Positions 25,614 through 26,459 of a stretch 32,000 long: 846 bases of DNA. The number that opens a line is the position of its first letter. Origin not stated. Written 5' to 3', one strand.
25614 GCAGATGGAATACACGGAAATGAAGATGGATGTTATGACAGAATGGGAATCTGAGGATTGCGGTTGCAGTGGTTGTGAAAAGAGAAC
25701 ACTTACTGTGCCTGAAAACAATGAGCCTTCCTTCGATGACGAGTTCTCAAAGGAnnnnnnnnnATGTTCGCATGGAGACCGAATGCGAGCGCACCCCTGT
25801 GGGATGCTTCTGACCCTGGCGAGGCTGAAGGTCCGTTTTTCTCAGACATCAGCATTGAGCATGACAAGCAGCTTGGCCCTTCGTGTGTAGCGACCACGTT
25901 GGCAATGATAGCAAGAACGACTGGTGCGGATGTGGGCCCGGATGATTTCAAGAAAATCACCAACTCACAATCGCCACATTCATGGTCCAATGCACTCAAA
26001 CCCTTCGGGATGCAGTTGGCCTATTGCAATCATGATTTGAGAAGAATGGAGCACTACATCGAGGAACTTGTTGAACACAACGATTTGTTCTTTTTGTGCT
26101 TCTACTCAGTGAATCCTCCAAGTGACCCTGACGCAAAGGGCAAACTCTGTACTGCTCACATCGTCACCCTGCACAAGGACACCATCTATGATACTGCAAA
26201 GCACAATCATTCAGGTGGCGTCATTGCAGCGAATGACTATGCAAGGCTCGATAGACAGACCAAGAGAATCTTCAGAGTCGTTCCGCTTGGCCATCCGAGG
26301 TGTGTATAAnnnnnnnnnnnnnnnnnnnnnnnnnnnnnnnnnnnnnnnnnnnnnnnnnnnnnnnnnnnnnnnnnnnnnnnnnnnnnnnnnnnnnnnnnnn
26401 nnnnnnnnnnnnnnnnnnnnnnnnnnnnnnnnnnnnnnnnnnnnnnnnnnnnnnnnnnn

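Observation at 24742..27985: Five-gene, translationally coupled cassette of unknown function next to tRNA-Arg (candidate novel system)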

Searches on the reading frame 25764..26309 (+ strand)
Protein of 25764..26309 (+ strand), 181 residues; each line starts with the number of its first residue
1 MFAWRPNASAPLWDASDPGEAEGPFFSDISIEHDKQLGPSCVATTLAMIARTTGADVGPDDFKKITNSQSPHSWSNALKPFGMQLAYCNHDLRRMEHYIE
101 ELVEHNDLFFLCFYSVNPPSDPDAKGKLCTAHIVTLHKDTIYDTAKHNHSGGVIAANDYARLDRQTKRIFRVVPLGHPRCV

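Call 6: search_protein_families(library=pfam, proteins=[window:25764-26309:+], max_evalue=1)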
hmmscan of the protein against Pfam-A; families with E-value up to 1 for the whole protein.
window:25764-26309:+ (181 aa): 0 families

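Call 7: search_protein_families(library=phrogs, proteins=[window:25764-26309:+], max_evalue=1)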
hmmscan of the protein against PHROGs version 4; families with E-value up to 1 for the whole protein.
window:25764-26309:+ (181 aa): 1 family
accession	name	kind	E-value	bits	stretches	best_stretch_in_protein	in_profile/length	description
phrog_4049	-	unknown function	0.017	15.9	1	31-117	3-82/145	-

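Call 8: search_protein_families(library=padloc, proteins=[window:25764-26309:+], max_evalue=1)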
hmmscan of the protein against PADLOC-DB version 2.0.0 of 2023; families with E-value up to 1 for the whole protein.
window:25764-26309:+ (181 aa): 0 families

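Call 11: search_protein_families(library=ncbifam, proteins=[window:25764-26309:+], max_evalue=1)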
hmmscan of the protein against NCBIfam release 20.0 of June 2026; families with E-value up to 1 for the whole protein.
window:25764-26309:+ (181 aa): 0 families

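Call 25: search_solved_structures(query=A2, max_evalue=10, show_alignments=2)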
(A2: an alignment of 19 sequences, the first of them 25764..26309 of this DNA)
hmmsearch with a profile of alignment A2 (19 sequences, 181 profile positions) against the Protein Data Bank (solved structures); distinct sequences matched with E-value up to 10: 1.
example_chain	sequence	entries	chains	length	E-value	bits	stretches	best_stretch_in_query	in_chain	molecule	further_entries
3c8f_A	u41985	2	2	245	1.4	11.8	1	49-113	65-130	Pyruvate formate-lyase 1-activating enzyme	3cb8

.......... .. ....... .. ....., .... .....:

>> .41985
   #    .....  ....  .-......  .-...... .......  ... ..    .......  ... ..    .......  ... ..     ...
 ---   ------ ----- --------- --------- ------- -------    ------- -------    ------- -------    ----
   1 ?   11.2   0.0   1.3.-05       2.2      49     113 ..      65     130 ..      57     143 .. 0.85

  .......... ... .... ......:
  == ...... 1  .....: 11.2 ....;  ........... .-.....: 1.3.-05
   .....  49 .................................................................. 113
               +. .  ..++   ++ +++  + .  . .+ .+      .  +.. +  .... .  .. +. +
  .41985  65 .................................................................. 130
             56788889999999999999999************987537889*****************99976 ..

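Call 30: search_protein_families(library=pfam, alignment_id=A2, max_evalue=10)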
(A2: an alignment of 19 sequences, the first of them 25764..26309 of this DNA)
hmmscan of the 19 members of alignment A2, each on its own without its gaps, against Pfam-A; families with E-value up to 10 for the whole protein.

A. member 1, window:25764-26309:+ (181 aa): 0 families

B. families by the number of members that match (of 19 scanned): 7 families
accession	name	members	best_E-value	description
PF08501.16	Shikimate_dh_N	2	0.13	Shikimate dehydrogenase substrate binding domain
PF13529.12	Peptidase_C39_2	2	0.14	Peptidase_C39 like family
PF03412.21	Peptidase_C39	1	0.02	Peptidase C39 family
PF08520.15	Mitofissin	1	0.092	Mitofissin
PF09970.15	DUF2204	1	0.095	Nucleotidyl transferase of unknown function (DUF2204)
PF23961.1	Phage_tail_terminator_9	1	0.21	Phage neck terminator protein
PF24906.1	Zf_WRKY19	1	0.78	WRKY19 zinc finger domain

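Call 31: find_homologous_proteins(query=window:25764-26309:+, max_evalue=0.01)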
Query window:25764-26309:+ (181 aa): 194 proteins with E <= 0.01 among 212 candidates; the best 120 are listed.
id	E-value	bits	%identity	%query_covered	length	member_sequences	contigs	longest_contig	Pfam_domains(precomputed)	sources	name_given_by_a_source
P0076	5.2e-107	374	85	100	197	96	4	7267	-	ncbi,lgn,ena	-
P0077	1.5e-106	372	86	100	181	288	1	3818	-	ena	-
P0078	4.1e-105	368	86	100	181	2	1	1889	-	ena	-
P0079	2.7e-104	365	83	100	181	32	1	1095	-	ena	-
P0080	4.5e-103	361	83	98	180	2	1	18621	-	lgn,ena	-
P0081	4.9e-103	361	84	98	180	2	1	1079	-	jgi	jgi:hypothetical protein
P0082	2.5e-101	355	81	100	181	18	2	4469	-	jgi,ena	jgi:hypothetical protein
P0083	3.8e-101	355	82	99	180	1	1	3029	-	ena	-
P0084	4.7e-100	351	81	99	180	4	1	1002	-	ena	-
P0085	6.9e-100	351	81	99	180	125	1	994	-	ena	-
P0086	1.2e-99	350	81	99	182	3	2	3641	-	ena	-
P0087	1.4e-99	350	81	99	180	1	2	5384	-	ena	-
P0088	1.5e-99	349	81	99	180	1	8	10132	-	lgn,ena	-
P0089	1.8e-99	349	81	99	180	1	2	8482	-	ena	-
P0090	2.4e-99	349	81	99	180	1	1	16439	-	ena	-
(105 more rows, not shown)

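Call 39: search_protein_representatives(alignment_id=A4)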
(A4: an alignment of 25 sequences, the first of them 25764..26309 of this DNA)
Query: 25 sequences, 182 profile positions. Proteins with E-value up to 0.001 (for the whole library): 130; up to 1e-10: 96; up to 1e-30: 28. The best 130 are listed.
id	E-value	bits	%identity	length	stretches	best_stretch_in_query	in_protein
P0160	1.9e-97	340.6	-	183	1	3-182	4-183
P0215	1.3e-65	236.9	-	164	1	3-148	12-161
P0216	1.0e-64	233.9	-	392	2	7-179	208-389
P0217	6.7e-59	215.0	-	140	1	49-160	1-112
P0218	5.1e-55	202.3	-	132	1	49-157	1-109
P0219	5.4e-54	199.0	-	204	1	1-112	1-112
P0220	2.7e-47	177.2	-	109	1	3-107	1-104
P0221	6.4e-44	166.2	-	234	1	4-181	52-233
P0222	4.4e-43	163.4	-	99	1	84-182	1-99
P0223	2.3e-42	161.1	-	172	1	3-181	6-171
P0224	1.4e-39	152.1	-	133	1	49-140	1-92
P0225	9.8e-39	149.3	-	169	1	10-181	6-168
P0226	2.6e-38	147.9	-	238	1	11-181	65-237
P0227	4.9e-38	147.0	-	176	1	7-182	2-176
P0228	6.2e-38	146.6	-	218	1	5-181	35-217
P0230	6.4e-37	143.3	-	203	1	8-181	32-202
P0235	2.8e-34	134.7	-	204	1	24-181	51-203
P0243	1.6e-30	122.5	-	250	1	6-181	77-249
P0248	5.6e-29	117.5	-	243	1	8-128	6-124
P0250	2.3e-28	115.5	-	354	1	21-181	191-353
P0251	4.0e-27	111.4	-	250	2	4-148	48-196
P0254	9.5e-26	106.9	-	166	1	8-182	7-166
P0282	7.0e-18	81.3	-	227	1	35-151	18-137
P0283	2.9e-17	79.3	-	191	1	11-181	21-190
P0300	2.8e-13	66.3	-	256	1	64-181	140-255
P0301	4.1e-13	65.8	-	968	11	122-164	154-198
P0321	1.7e-08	50.7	-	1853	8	22-56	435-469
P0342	9.4e-04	35.3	-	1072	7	24-57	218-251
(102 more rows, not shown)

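Call 41: search_protein_families(library=pfam, alignment_id=A5, max_evalue=1)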
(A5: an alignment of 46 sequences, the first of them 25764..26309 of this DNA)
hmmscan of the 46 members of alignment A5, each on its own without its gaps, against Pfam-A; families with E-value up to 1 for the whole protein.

A. member 1, window:25764-26309:+ (181 aa): 0 families

B. families by the number of members that match (of 46 scanned): 20 families
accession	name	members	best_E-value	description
PF04570.20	zf-FLZ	1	0.0017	zinc-finger of the FCS-type, C2-C2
PF20993.2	CENPH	1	0.0034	CENPH protein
PF13695.12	Zn_ribbon_3CxxC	1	0.016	Zinc-binding domain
PF16104.10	FPRL1_inhibitor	1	0.028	Formyl peptide receptor-like 1 inhibitory protein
PF09890.14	DUF2117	1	0.03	Uncharacterized protein conserved in archaea (DUF2117)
PF22724.1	NCAB1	1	0.043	NACHT C-terminal Alpha/Beta 1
PF21142.3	A2M_bMG2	1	0.06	Bacterial alpha-2 macroglobulin MG2 domain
PF05774.16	Herpes_heli_pri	1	0.087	Herpesvirus helicase-primase complex component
PF24549.1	DUF7602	1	0.091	Domain of unknown function (DUF7602)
PF07229.18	VirE2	1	0.14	VirE2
PF12734.12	CYSTM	1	0.16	Cysteine-rich TM module stress tolerance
PF13529.12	Peptidase_C39_2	1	0.17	Peptidase_C39 like family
PF17188.9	MucB_RseB_C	1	0.28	MucB/RseB C-terminal domain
PF23749.1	DUF7165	1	0.3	Domain of unknown function (DUF7165)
PF07142.17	DUF1388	1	0.32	Repeat of unknown function (DUF1388)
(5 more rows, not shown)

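Call 42: find_encoding_contigs(protein=P0223, flank=8000, max_places=3)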
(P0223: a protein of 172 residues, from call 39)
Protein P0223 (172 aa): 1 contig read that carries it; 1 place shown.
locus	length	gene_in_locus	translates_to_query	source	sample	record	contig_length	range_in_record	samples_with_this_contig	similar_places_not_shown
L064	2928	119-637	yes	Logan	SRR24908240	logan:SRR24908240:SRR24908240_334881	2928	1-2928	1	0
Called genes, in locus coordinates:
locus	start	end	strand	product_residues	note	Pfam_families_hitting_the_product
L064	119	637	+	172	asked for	-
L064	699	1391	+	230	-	-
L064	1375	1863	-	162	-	-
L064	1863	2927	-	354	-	?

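Call 43: find_encoding_contigs(protein=P0250, flank=8000, max_places=3)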
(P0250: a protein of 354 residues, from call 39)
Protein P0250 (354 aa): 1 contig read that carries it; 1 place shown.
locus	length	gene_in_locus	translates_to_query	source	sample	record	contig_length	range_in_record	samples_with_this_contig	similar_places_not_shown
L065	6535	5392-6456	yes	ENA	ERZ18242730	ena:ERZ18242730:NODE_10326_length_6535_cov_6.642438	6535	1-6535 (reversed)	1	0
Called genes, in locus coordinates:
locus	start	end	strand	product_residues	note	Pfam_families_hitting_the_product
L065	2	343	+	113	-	?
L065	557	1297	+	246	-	-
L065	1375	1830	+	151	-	PF20935:DUF6847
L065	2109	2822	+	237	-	-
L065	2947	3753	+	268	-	-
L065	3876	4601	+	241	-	PF04389:Peptidase_M28 (weak)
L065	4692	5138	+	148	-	PF20935:DUF6847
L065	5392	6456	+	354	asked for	-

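Call 59: search_solved_structures(query=A5, max_evalue=10, show_alignments=3)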
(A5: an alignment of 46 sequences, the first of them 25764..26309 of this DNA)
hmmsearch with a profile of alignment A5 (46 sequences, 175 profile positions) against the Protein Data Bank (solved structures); distinct sequences matched with E-value up to 10: 0.

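Call 64: search_protein_families(library=pfam, proteins=[P0301, P0321, P0342, P0248, P0251, P0282, P0300], max_evalue=0.01)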
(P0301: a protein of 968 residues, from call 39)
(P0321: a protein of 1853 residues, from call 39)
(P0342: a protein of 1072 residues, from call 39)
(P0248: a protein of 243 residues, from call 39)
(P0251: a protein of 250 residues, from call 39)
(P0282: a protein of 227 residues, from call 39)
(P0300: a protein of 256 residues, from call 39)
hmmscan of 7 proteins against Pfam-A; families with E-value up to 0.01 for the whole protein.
P0301 (968 aa): 5 families
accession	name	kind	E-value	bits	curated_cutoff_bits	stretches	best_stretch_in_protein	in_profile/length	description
PF14720.11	NiFe_hyd_SSU_C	-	6.4e-23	81.4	27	0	819-864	7-52/80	NiFe/NiFeSe hydrogenase small subunit C-terminal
PF04654.17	DUF599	-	1e-14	54.9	27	0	900-949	132-180/211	Protein of unknown function, DUF599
PF05080.17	DUF681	-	9.4e-09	36.3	25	0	301-357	3-59/101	Protein of unknown function (DUF681)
PF04557.20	tRNA_synt_1c_R2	-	3e-08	34.8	25.1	0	437-461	64-88/94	Glutaminyl-tRNA synthetase, non-specific RNA binding region part 2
PF02068.22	Metallothio_PEC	-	3.8e-06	27.5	31.8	0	446-479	36-69/75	Plant PEC family metallothionein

P0321 (1853 aa): 11 families
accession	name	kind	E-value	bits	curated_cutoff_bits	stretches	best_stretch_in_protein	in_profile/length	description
PF01436.27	NHL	-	9.7e-149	477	20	21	812-838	1-27/28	NHL repeat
PF25021.1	TEN_NHL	-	3.9e-126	421.3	27.1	20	212-262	134-182/357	Teneurin NHL domain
PF06739.17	SBBP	-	2.2e-71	236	20.5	2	1116-1133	13-30/38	Beta-propeller repeat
PF08450.18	SGL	-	6.1e-54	183.7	26.3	0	331-363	185-217/246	SMP-30/Gluconolactonase/LRE-like region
PF18657.6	YDG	-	7.3e-50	167.6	25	3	1476-1548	4-81/85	YDG domain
PF22701.2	Mala_s_1-like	-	1.4e-24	87.3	27.5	0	335-386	93-146/195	Mal s 1 allergenic protein-like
PF01731.26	Arylesterase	-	7.2e-18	65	21.3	0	965-1001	41-78/86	Arylesterase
PF24684.1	Vgb_lyase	-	1e-17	64.3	50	1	146-404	23-257/290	Virginiamycin B lyase family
PF02393.21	US22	-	1.2e-11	45.2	35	0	1225-1252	77-105/124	US22 like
PF06977.17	SdiA-regulated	-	0.00013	21.7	21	0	275-295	223-243/249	SdiA-regulated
PF05608.18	RTE1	-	0.0064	17.1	29.4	0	1253-1307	14-68/149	RTE1-like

P0342 (1072 aa): 11 families
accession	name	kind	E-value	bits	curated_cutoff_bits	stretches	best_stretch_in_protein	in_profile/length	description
PF01436.27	NHL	-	3.9e-77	251.1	20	9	95-121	1-27/28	NHL repeat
PF25021.1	TEN_NHL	-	1.6e-46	159.4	27.1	7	363-410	134-179/357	Teneurin NHL domain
PF06739.17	SBBP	-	1.8e-27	95.4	20.5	0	427-442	14-29/38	Beta-propeller repeat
PF08450.18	SGL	-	8.6e-21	75.1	26.3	0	482-516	185-219/246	SMP-30/Gluconolactonase/LRE-like region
PF22701.2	Mala_s_1-like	-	8.8e-11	42.4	27.5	0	482-573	89-167/195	Mal s 1 allergenic protein-like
PF24684.1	Vgb_lyase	-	2e-05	24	50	0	42-129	140-214/290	Virginiamycin B lyase family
PF07494.17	Reg_prop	-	3.5e-05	23.9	20.4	0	538-552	7-21/24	Two component regulator propeller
PF06977.17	SdiA-regulated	-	5.6e-05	22.9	21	0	481-497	223-239/249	SdiA-regulated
PF24680.1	SH3_Hsr9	-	0.00092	19.5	27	0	39-74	8-44/116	Hsr-9 Tudor domain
PF23500.1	DUF7133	-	0.0024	17.7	27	0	306-340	319-353/385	Domain of unknown function (DUF7133)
PF20646.2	Hpf1_C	-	0.0075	16.4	25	0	432-442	21-31/35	Hpf1 C-terminal YTTT repeat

P0248 (243 aa): 0 families

P0251 (250 aa): 0 families

P0282 (227 aa): 0 families

P0300 (256 aa): 0 families

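Call 73: find_related_loci(query=A9, collection=viral_contigs, flank=8000)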
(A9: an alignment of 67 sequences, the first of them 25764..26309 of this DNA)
Query A9 (181 aa) in viral_contigs; peptide patterns used: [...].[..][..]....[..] (x = any residue, [..] = any of these).
No stretch of DNA in the collection matches any of the patterns.

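Call 74: predict_structure(alignment_id=A9)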
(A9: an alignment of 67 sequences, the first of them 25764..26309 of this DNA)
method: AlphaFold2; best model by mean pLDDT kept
length: 181 residues; sequences in the alignment: 67
mean_pLDDT: 95.2   pTM: 0.91
mean pLDDT of the five models: 95.2, 95.1, 94.9, 94.4, 94.1
residues with pLDDT >= 90: 158; 70-90: 21; 50-70: 2; < 50: 0
segments of 3 or more residues with pLDDT < 50: none
pLDDT, mean of each block of 10 residues (from residue 1): 89 83 94 97 98 98 97 98 98 97 98 92 89 98 96 98 98 96 90
secondary structure, 60 per line:
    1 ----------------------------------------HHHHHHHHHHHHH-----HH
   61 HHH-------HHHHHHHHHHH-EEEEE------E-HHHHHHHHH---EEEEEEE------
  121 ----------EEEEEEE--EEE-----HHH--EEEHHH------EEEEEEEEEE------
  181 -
elements in order: H41-53 H59-63 H71-81 E83-87 H96-104 E108-114 E131-137 E140-142 E153-155 E165-174

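Call 76: fold_search(model_id=the predicted structure, library=pdb)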
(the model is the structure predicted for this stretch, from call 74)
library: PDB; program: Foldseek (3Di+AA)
matches with E <= 10: 621; with E <= 0.001: 23
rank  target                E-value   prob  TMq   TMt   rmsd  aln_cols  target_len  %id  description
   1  7n87_MODEL_1_A        3.4e-05  1.00  0.50  0.58   5.0       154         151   16  Solution NMR structure of peptidase domain from Clostridium thermocellum PCAT1 (released 2021-12-29)
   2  1y4h_A                9.3e-05  1.00  0.46  0.48   7.4       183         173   11  Wild type staphopain-staphostatin complex (released 2005-01-18)
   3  3erv                  1.2e-04  1.00  0.44  0.41   7.2       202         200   12  Crystal structure of an putative C39-like peptidase from Bacillus anthracis (released 2008-10-14)
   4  6mpz_D                1.5e-04  1.00  0.47  0.59   4.4       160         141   16  Crystal structure of a double glycine motif protease from AMS/PCAT transporter in complex with the leader peptide (released 2019-02-06)
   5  6mpz_B                2.1e-04  1.00  0.47  0.59   4.4       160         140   16  Crystal structure of a double glycine motif protease from AMS/PCAT transporter in complex with the leader peptide (released 2019-02-06)
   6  6mpz_A                2.1e-04  1.00  0.47  0.58   4.4       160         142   16  Crystal structure of a double glycine motif protease from AMS/PCAT transporter in complex with the leader peptide (released 2019-02-06)
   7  8ssk_B                2.1e-04  1.00  0.47  0.30  15.3       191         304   14  Citrobacter rodentium contact dependent growth inhibition (CDI) entry and toxin (CdiA-CT) domains (released 2024-05-15)
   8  8ssk_A                2.1e-04  1.00  0.45  0.29  14.9       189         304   13  Citrobacter rodentium contact dependent growth inhibition (CDI) entry and toxin (CdiA-CT) domains (released 2024-05-15)
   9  8vp9_A                2.4e-04  1.00  0.52  0.16   4.2       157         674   16  Cryo-EM structure of the cysteine-free ABC transporter PCAT1 bound with ADP and Substrate (released 2024-10-30)
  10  8oig_A                2.6e-04  1.00  0.47  0.49   6.0       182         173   10  Crystal Structure of Staphopain C from Staphylococcus aureus (released 2023-06-21)
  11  8ssk_C                3.1e-04  1.00  0.46  0.29  14.1       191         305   11  Citrobacter rodentium contact dependent growth inhibition (CDI) entry and toxin (CdiA-CT) domains (released 2024-05-15)
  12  8ssk_D                3.6e-04  1.00  0.47  0.30  14.7       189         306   10  Citrobacter rodentium contact dependent growth inhibition (CDI) entry and toxin (CdiA-CT) domains (released 2024-05-15)
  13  6v9z_A                4.3e-04  1.00  0.52  0.15   3.7       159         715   14  Cryo-EM structure of PCAT1 bound to its CtA peptide substrate (released 2020-01-22)
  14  1pxv_A                4.3e-04  1.00  0.45  0.45   6.6       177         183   12  The staphostatin-staphopain complex: a forward binding inhibitor in complex with its target cysteine protease (released 2003-10-21)
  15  5xe9_A                5.3e-04  1.00  0.48  0.61   5.0       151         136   16  Crystal Structure of the Complex of the Peptidase Domain of Streptococcus mutans ComA with a Small Molecule Inhibitor. (released 2017-06-28)
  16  3k8u                  6.4e-04  1.00  0.51  0.63   5.0       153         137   14  Crystal Structure of the Peptidase Domain of Streptococcus ComA, a Bi-functional ABC Transporter Involved in Quorum Sens (released 2010-02-23)
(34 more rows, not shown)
